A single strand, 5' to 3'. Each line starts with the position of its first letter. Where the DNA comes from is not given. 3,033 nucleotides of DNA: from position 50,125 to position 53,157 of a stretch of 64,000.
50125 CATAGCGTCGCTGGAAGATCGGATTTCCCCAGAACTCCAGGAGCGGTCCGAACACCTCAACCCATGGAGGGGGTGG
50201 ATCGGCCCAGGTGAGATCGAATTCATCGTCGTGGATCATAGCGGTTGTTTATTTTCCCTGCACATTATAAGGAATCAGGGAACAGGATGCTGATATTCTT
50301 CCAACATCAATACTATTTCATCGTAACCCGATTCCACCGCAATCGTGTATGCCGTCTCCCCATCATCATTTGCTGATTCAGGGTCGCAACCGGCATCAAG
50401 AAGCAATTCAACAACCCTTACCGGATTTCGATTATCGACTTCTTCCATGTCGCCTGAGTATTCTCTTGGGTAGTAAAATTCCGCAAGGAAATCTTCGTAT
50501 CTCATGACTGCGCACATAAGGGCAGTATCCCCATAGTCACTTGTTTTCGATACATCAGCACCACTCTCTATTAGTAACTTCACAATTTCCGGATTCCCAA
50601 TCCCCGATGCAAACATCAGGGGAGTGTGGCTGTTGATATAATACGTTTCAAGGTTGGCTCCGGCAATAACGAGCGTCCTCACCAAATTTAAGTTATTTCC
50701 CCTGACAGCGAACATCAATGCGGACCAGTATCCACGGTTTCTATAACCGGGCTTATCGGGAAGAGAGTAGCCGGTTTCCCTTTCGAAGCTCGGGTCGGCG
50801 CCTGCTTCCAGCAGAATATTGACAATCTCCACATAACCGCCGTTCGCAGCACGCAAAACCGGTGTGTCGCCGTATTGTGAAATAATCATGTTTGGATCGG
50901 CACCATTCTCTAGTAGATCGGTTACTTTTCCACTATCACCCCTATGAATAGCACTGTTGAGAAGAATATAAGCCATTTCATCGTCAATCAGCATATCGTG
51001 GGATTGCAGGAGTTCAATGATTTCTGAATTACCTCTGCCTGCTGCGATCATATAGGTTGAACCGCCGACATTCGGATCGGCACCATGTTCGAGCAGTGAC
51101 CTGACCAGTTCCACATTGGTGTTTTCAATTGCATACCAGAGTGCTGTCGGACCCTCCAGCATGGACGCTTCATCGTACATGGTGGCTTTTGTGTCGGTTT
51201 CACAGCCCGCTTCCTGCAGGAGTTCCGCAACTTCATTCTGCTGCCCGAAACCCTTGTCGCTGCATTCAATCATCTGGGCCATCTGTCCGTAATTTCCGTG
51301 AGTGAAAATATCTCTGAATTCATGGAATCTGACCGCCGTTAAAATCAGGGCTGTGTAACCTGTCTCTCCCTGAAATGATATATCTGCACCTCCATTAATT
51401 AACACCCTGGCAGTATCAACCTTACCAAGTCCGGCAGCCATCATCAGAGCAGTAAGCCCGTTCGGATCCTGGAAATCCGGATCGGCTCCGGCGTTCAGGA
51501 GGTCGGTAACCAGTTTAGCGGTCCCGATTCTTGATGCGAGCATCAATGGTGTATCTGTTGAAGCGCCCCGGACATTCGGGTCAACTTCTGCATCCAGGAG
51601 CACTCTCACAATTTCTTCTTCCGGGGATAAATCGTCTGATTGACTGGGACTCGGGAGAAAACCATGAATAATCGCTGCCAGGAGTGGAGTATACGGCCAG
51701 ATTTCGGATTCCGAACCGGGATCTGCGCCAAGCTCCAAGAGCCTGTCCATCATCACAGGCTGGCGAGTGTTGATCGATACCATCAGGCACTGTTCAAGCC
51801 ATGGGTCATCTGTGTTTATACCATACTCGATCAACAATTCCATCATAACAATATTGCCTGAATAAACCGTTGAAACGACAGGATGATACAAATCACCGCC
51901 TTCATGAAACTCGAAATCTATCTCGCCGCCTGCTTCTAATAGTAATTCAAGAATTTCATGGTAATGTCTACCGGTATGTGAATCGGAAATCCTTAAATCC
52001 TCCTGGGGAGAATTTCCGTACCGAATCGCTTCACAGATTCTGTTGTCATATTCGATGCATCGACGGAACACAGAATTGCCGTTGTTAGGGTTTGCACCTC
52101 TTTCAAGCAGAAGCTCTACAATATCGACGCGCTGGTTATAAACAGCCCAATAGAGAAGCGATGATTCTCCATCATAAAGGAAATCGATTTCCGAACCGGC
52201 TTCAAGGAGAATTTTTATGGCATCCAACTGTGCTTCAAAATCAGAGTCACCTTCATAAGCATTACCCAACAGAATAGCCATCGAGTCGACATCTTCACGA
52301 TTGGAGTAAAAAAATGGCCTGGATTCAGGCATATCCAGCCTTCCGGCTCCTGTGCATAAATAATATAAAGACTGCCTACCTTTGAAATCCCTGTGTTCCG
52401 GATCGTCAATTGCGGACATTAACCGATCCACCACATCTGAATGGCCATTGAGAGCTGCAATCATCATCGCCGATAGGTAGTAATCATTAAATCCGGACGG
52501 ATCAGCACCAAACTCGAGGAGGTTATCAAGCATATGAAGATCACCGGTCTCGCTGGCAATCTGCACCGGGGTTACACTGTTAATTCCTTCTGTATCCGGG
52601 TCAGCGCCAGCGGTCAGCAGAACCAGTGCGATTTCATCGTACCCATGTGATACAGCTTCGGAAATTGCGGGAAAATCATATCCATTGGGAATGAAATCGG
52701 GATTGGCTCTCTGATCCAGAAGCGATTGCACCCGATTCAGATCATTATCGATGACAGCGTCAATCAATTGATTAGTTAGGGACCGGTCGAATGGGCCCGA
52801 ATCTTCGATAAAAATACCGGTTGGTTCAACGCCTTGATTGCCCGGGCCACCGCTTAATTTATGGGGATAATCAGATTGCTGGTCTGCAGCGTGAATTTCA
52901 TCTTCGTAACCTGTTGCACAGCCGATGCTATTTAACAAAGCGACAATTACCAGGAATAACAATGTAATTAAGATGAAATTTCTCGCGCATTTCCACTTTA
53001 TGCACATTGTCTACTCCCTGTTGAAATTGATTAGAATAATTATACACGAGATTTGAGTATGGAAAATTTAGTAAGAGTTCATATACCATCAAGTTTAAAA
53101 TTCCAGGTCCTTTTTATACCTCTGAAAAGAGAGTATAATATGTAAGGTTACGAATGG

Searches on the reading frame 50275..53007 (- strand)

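Call 70: search_protein_families(library=pfam, proteins=[window:50275-53007:-], max_evalue=1e-10)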
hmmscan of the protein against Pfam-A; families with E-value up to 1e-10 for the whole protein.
window:50275-53007:- (910 aa): 6 families
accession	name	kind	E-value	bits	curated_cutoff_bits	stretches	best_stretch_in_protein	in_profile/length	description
PF12796.13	Ank_2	-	1.5e-84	279.1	27.3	2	764-839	1-74/90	Ankyrin repeats (3 copies)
PF00023.36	Ank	-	5.2e-69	224.7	21.1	0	794-822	3-31/33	Ankyrin repeat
PF13637.12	Ank_4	-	4.6e-52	173.3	22.7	0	804-836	8-40/50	Ankyrin repeats (many copies)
PF13606.12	Ank_3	-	1.6e-48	156.7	22.3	0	619-647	2-30/30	Ankyrin repeat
PF13857.12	Ank_5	-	1.5e-42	143.5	27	0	783-830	5-53/56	Ankyrin repeats (many copies)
PF24521.3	Ank_KRIT1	-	1.7e-13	51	80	0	683-738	22-72/149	KRIT1 ankyrin-repeats domain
